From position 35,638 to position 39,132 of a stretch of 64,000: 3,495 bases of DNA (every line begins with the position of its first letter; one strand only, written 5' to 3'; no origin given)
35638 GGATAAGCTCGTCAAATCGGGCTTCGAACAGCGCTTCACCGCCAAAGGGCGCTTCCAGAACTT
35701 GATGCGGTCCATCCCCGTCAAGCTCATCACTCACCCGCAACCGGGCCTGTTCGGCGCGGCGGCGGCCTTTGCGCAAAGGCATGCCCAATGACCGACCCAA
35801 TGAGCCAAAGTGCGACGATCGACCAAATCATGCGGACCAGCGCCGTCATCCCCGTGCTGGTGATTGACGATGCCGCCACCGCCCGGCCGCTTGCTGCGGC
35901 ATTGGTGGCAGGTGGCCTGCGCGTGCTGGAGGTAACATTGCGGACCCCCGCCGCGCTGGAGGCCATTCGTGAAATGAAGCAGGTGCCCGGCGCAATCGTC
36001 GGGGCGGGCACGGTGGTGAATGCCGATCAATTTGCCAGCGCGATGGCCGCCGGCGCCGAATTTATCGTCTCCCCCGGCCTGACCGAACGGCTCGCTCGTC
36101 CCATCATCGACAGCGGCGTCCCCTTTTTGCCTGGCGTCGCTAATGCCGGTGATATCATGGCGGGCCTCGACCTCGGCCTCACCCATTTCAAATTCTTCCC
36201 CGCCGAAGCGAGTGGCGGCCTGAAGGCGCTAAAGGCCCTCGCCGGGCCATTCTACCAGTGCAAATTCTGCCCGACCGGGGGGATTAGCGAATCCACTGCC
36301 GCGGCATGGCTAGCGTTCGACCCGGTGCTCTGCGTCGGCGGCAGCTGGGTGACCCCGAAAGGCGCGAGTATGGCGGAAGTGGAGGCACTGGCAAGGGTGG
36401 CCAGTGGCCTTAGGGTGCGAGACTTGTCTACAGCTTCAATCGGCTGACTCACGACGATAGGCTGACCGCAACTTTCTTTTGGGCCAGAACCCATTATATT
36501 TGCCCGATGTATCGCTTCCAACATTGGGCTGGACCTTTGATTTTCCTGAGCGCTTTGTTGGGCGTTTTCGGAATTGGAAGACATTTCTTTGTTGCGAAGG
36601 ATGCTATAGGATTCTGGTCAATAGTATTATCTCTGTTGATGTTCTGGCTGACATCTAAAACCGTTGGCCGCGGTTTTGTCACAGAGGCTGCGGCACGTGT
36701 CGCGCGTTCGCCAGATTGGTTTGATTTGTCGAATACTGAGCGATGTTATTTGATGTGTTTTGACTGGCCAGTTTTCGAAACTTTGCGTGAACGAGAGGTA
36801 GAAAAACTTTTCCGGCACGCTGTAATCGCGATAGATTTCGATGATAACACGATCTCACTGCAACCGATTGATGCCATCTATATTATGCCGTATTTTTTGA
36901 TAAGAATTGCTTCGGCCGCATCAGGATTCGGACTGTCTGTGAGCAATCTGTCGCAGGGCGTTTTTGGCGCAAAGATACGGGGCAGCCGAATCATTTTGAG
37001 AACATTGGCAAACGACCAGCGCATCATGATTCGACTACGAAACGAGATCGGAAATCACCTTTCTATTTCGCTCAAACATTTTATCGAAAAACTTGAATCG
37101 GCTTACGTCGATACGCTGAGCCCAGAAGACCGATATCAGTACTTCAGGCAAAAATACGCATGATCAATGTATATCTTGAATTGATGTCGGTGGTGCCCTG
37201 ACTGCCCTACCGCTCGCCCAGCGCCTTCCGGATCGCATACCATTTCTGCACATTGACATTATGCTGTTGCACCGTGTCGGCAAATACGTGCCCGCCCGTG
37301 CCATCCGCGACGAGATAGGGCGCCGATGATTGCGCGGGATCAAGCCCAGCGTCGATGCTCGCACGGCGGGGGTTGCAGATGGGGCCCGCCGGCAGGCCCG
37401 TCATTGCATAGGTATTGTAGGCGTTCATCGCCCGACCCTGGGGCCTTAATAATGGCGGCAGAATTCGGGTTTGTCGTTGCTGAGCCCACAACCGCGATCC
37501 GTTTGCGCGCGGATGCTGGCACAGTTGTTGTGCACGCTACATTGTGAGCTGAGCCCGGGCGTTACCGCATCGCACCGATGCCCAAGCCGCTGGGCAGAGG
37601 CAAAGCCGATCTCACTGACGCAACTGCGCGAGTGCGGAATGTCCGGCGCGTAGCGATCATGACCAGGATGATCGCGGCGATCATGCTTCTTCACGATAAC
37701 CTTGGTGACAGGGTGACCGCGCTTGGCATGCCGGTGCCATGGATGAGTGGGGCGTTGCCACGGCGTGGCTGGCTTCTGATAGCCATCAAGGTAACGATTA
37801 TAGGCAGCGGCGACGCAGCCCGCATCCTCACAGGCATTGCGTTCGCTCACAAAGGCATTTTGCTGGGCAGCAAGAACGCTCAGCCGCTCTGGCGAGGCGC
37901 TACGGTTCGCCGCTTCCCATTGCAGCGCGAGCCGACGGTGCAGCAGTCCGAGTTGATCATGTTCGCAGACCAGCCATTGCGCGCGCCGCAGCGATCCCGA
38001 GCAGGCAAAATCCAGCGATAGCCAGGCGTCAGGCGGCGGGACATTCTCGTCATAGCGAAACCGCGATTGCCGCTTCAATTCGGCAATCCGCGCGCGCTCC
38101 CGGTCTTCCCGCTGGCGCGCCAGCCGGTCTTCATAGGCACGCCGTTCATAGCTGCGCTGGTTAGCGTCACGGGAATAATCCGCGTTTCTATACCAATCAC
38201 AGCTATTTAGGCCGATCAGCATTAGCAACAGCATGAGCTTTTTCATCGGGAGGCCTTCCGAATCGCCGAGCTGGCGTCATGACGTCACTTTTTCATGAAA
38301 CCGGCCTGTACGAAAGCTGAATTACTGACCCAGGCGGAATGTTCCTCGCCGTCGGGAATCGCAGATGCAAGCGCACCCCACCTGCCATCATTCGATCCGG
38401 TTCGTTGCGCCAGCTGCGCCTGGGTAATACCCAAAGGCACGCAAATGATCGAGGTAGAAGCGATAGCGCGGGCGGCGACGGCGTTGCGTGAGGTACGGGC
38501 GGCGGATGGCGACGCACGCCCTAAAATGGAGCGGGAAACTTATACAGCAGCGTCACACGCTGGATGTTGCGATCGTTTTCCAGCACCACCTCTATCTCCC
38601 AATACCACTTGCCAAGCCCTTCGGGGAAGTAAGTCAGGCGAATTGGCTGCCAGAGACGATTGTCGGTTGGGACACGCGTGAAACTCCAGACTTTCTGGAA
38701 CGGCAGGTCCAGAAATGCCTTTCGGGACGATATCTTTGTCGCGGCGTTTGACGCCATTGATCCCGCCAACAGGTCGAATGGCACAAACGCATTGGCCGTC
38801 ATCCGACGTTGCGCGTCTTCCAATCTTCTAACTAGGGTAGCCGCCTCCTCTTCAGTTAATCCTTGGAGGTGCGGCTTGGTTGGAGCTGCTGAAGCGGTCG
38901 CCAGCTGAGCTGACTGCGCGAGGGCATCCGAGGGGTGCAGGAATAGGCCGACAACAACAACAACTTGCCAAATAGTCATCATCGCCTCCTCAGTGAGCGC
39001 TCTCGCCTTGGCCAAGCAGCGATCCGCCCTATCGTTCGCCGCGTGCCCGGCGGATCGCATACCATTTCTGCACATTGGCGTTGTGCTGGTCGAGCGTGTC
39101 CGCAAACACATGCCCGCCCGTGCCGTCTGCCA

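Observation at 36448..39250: mltG 3' end as a cassette-exchange site: displaced C-terminal copy with intervening cargo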

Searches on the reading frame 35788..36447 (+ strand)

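Call 6: search_protein_families(library=pfam, proteins=[window:35788-36447:+], max_evalue=0.1)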
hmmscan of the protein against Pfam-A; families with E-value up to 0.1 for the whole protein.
window:35788-36447:+ (219 aa): 2 families
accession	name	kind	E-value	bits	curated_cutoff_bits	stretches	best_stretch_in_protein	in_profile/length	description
PF01081.25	Aldolase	-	4.1e-73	245.5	27.8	1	11-193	1-184/196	KDPG and KHG aldolase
PF13378.12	MR_MLE_C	-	0.064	13.4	29.4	0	28-99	56-128/219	Enolase C-terminal domain-like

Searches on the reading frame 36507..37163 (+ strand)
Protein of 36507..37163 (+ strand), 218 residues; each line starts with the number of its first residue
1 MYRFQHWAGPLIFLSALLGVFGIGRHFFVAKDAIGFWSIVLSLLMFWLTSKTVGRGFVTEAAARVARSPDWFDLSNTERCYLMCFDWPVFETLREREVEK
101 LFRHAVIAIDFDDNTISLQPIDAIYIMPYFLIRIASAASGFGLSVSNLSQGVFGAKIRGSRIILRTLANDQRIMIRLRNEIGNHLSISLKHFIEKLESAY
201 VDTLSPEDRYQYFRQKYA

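Call 6: search_protein_families(library=pfam, proteins=[window:36507-37163:+], max_evalue=0.1)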
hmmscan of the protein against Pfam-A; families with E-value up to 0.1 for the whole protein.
window:36507-37163:+ (218 aa): 1 family
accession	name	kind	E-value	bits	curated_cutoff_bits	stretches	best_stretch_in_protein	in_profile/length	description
PF18097.6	Vta1_C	-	0.012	15.7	26.3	1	97-113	6-22/38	Vta1 C-terminal domain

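Call 19: search_protein_families(library=ncbifam, proteins=[window:36507-37163:+], max_evalue=0.1)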
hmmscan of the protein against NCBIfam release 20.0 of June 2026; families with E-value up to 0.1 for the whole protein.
window:36507-37163:+ (218 aa): 0 families

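Call 20: search_protein_families(library=padloc, proteins=[window:36507-37163:+], max_evalue=0.1)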
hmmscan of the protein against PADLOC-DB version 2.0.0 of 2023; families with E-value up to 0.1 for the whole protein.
window:36507-37163:+ (218 aa): 0 families

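Call 21: find_homologous_proteins(query=window:36507-37163:+)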
Query window:36507-37163:+ (218 aa): 2 proteins with E <= 0.001 among 524 candidates.
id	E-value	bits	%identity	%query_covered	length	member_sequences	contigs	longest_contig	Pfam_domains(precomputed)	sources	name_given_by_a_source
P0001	2.7e-129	447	100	92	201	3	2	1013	-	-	-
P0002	1.1e-120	419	86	100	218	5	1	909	-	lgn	-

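Call 22: find_encoding_contigs(protein=P0002, flank=5000)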
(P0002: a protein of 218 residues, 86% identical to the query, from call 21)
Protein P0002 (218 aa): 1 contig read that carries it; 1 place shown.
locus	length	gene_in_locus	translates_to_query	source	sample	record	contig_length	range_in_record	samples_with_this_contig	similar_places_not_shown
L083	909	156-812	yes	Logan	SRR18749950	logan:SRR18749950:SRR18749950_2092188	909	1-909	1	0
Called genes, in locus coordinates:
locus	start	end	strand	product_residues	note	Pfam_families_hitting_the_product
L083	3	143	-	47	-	?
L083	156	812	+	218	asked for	-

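Call 23: find_encoding_contigs(protein=P0001, flank=5000)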
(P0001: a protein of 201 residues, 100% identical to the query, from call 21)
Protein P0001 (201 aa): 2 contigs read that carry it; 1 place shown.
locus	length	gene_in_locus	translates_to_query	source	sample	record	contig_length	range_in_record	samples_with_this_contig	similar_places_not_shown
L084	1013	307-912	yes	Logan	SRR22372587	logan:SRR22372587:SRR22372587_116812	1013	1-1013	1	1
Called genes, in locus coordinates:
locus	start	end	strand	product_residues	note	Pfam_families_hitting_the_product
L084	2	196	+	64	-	?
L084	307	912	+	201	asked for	-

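Call 26: find_related_loci(query=window:36507-37163:+, collection=metagenome_contigs, flank=6000)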
Query window:36507-37163:+ (218 aa) in metagenome_contigs; peptide patterns used: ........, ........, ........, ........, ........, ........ (x = any residue, [..] = any of these).
158 stretches matched a pattern, but none encodes a relative of the query by tblastn (E <= 1e-3).

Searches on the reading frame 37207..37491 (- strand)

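Call 6: search_protein_families(library=pfam, proteins=[window:37207-37491:-], max_evalue=0.1)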
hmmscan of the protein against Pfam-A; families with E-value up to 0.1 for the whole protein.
window:37207-37491:- (94 aa): 1 family
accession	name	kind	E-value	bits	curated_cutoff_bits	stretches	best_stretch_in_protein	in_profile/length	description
PF02618.21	YceG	-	1.7e-20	74.1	32.4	1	20-83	212-275/275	YceG-like family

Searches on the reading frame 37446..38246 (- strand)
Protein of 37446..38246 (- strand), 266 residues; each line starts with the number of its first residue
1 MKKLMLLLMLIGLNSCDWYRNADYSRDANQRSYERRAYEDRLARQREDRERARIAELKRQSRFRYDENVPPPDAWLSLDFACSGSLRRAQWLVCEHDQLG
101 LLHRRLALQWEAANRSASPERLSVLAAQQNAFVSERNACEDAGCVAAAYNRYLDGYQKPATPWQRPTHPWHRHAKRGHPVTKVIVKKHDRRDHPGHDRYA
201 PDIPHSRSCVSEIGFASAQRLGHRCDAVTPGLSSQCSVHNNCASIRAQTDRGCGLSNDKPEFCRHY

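Call 6: search_protein_families(library=pfam, proteins=[window:37446-38246:-], max_evalue=0.1)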
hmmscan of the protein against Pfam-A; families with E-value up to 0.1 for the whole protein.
window:37446-38246:- (266 aa): 0 families

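Call 19: search_protein_families(library=ncbifam, proteins=[window:37446-38246:-], max_evalue=0.1)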
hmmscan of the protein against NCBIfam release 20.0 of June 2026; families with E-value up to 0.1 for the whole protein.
window:37446-38246:- (266 aa): 0 families

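Call 20: search_protein_families(library=padloc, proteins=[window:37446-38246:-], max_evalue=0.1)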
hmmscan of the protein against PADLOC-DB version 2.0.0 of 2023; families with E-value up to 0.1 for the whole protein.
window:37446-38246:- (266 aa): 0 families

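Call 47: find_homologous_proteins(query=window:37446-38246:-)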
Query window:37446-38246:- (266 aa): 21 proteins with E <= 0.001 among 692 candidates.
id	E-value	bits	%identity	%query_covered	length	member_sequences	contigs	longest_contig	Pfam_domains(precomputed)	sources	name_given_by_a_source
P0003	6.8e-182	621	100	100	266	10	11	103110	-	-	-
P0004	9.0e-151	519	85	96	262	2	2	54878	-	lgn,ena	-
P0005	3.2e-121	422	69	100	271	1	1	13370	-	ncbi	-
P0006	2.5e-91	324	58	100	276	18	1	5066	-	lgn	-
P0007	1.6e-84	302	57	100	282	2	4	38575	-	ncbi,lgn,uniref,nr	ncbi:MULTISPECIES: hypothetical protein [unclassified Sphingomonas]|uniref:hypothetical protein n=1 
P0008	1.0e-81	292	54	100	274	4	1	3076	-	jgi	jgi:hypothetical protein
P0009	1.4e-81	292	53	99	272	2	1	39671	-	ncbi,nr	ncbi:MAG: hypothetical protein B7Y47_12590 [Sphingomonas sp. 28-63-12]|nr:MAG: hypothetical protein 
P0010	4.9e-81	290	54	100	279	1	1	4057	-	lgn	-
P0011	6.4e-81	290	52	100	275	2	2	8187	-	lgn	-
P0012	2.4e-80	288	53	100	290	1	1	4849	-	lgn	-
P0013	2.3e-78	281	55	97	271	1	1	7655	-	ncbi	-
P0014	6.9e-77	277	53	100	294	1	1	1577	-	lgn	-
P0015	3.9e-76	274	53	100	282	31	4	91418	-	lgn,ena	-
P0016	1.6e-72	262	51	100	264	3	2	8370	-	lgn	-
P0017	1.4e-71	259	47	100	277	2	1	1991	-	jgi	-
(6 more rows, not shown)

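Call 51: find_encoding_contigs(protein=P0005, flank=4000, max_places=2)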
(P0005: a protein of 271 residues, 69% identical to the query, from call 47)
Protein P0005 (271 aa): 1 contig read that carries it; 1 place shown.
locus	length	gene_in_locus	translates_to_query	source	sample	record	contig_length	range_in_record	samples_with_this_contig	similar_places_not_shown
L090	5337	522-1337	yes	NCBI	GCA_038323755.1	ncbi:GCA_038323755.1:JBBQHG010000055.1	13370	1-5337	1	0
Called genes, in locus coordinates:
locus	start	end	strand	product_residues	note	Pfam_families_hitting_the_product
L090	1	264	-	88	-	?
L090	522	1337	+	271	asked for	-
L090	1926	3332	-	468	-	PF02321:OEP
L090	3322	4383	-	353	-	-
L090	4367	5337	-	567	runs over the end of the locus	PF00664:ABC_membrane (weak)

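Call 52: find_encoding_contigs(protein=P0007, flank=4000, max_places=2)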
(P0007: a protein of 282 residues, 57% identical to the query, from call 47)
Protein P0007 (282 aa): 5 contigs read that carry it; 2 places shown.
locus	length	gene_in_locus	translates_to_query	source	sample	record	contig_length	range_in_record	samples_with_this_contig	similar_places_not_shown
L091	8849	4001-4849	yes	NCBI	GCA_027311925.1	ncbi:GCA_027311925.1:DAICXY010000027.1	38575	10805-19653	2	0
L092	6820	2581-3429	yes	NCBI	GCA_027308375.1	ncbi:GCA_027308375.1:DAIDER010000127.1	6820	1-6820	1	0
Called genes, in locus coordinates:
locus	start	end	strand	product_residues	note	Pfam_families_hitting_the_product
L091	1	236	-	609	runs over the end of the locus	PF06213:CobT, PF11775:CobT_C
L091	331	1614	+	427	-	-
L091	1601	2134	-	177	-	PF28549:NDPSase_N (weak), PF00293:NUDIX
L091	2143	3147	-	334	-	PF12556:CobS_N, PF07728:AAA_5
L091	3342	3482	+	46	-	-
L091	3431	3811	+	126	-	PF08327:AHSA1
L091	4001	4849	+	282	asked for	-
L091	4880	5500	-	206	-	PF00226:DnaJ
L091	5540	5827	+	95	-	PF01722:BolA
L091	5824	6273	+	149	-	PF00293:NUDIX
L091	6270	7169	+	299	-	PF02678:Pirin, PF05726:Pirin_C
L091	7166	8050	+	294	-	PF12146:Hydrolase_4 (weak), PF00561:Abhydrolase_1, PF12697:Abhydrolase_6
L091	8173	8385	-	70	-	PF03884:YacG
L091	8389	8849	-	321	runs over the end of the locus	-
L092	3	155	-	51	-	?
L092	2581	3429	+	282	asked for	-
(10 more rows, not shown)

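Call 59: find_encoding_contigs(protein=P0003, flank=3000, max_places=8)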
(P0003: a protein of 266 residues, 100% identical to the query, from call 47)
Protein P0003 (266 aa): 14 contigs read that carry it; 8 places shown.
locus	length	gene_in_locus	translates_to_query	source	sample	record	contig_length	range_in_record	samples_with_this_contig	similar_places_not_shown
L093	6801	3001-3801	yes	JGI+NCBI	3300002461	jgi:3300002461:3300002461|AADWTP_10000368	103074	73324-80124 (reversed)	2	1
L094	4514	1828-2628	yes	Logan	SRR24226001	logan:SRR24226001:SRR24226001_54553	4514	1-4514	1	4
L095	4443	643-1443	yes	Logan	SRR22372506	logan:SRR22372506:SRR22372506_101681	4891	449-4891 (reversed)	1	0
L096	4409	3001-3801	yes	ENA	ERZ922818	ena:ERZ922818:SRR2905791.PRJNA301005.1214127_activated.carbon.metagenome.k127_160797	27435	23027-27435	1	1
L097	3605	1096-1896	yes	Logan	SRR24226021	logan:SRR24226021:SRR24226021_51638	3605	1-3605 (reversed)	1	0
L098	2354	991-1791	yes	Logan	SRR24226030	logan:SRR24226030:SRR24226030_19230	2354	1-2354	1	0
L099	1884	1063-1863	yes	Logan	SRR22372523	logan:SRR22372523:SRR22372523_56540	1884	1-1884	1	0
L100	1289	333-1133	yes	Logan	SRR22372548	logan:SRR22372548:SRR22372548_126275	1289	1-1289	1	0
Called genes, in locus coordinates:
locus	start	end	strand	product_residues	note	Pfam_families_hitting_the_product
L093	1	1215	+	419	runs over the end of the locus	PF00109:ketoacyl-synt, PF02801:Ketoacyl-synt_C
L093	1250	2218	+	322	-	PF02618:YceG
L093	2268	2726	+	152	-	-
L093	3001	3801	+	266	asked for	-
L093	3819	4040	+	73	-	PF02618:YceG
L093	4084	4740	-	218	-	-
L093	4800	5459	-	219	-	PF01081:Aldolase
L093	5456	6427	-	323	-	PF02685:Glucokinase, PF00480:ROK (weak)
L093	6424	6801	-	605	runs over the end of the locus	PF00920:ILVD_EDD_N, PF24877:ILV_EDD_C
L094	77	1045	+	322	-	PF02618:YceG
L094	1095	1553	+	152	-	-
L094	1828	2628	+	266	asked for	-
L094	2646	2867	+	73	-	PF02618:YceG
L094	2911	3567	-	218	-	-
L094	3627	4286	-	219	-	PF01081:Aldolase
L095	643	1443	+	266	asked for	-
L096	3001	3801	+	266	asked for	-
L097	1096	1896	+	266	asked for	-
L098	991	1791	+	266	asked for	-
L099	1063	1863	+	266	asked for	-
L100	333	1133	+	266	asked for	-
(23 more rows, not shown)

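Call 70: predict_structure(alignment_id=A2)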
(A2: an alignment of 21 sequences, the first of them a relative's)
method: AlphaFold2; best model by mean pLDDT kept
length: 266 residues; sequences in the alignment: 21
mean_pLDDT: 69.2   pTM: 0.37
mean pLDDT of the five models: 69.2, 68.5, 66.5, 65.7, 65.6
residues with pLDDT >= 90: 26; 70-90: 127; 50-70: 41; < 50: 72
segments of 3 or more residues with pLDDT < 50: 15-21, 61-72, 157-206
pLDDT, mean of each block of 10 residues (from residue 1): 61 50 57 84 90 74 43 57 77 89 89 83 83 87 91 65 43 37 35 34 55 81 88 84 89 76 65
secondary structure, 60 per line:
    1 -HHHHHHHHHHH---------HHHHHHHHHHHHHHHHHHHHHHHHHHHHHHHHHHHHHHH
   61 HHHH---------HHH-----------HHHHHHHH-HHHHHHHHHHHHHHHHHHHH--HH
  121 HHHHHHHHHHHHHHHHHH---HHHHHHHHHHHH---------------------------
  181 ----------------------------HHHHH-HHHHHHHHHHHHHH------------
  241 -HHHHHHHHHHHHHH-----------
elements in order: H2-12 H22-64 H88-95 H97-116 H119-138 H142-153 H209-213 H215-228 H242-255

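Call 72: fold_search(model_id=the predicted structure, library=pdb)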
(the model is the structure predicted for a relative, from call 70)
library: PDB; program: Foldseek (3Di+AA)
matches with E <= 10: 0; with E <= 0.001: 0
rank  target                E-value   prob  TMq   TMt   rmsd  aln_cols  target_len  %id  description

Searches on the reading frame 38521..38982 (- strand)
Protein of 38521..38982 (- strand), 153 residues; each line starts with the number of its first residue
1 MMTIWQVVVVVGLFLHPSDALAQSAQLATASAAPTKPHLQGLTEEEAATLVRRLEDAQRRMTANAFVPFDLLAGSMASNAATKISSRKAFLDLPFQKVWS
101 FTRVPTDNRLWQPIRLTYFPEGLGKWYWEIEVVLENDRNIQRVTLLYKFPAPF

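Call 6: search_protein_families(library=pfam, proteins=[window:38521-38982:-], max_evalue=0.1)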
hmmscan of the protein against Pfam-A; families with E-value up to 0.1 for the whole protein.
window:38521-38982:- (153 aa): 1 family
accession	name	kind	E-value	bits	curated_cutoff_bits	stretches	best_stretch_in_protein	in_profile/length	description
PF02501.22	T2SSI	-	0.066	13.7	25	0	125-144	40-59/80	Type II secretion system (T2SS), protein I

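Call 19: search_protein_families(library=ncbifam, proteins=[window:38521-38982:-], max_evalue=0.1)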
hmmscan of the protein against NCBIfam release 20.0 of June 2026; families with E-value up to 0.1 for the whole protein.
window:38521-38982:- (153 aa): 0 families

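Call 20: search_protein_families(library=padloc, proteins=[window:38521-38982:-], max_evalue=0.1)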
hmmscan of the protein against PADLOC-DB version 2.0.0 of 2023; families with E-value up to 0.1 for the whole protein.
window:38521-38982:- (153 aa): 0 families

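Call 48: find_homologous_proteins(query=window:38521-38982:-)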
Query window:38521-38982:- (153 aa): 21 proteins with E <= 0.001 among 96 candidates.
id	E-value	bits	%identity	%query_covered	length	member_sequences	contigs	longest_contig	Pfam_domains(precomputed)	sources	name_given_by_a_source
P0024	5.0e-89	314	93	100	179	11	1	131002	-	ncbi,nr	ncbi:MAG: hypothetical protein BVN33_11465 [Proteobacteria bacterium ST_bin13]|nr:MAG: hypothetical 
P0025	7.2e-41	158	60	82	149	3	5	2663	-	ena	-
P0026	9.1e-41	157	54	90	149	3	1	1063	-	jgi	jgi:hypothetical protein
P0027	7.0e-40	155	51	99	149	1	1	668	-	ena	-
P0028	8.2e-40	154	59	78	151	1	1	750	-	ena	-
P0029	9.4e-40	154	55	90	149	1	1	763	-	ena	-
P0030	1.1e-39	154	60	78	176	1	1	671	-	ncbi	-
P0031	1.1e-39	154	52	99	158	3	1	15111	-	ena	-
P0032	1.9e-39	153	51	90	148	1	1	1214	-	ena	-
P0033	3.4e-38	149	52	100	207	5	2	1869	-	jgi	jgi:hypothetical protein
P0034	3.8e-38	149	58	78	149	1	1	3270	-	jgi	jgi:hypothetical protein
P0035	4.4e-38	149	52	99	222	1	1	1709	-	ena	-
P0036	9.6e-38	148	53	99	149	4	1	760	-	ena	-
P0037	1.1e-36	144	50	99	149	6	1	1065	-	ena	-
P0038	1.2e-36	144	50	94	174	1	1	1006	-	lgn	-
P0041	1.1e-34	138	52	85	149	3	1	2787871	-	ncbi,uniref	ncbi:hypothetical protein GCM10022280_22040 [Sphingomonas swuensis]|uniref:Lipoprotein n=1 Tax=Sphin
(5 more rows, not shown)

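Call 49: find_encoding_contigs(protein=P0041, flank=4000, max_places=2)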
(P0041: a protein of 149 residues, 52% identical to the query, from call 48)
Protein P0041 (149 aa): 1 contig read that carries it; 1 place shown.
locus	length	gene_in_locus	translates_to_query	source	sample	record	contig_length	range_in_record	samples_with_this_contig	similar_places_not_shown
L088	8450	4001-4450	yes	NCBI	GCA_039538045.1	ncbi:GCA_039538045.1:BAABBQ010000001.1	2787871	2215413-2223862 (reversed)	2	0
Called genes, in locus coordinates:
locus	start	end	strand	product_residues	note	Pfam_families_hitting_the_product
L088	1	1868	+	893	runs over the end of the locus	PF00675:Peptidase_M16, PF05193:Peptidase_M16_C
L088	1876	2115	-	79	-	-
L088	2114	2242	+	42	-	-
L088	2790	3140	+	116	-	-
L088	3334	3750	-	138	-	-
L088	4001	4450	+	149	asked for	-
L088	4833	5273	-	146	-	-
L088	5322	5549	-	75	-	-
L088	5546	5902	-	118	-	-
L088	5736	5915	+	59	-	-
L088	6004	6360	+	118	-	-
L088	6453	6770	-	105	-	-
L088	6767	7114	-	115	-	-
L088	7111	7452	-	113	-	-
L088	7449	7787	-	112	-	-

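Call 50: find_encoding_contigs(protein=P0031, flank=4000, max_places=2)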
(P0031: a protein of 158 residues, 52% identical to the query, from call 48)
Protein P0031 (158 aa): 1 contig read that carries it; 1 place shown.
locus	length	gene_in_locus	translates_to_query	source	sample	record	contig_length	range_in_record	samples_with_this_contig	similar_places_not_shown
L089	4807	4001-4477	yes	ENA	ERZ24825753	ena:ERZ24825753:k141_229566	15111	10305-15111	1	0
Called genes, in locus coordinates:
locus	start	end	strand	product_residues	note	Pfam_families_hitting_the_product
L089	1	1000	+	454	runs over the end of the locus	PF08521:2CSK_N (weak), PF26769:HAMP_PhoQ, PF00512:HisKA (weak), PF02518:HATPase_c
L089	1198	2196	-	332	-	PF00296:Bac_luciferase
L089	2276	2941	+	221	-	PF00702:Hydrolase, PF13419:HAD_2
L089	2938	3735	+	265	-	PF14805:THDPS_N_2, PF00132:Hexapep (weak), PF14602:Hexapep_2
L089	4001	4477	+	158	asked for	-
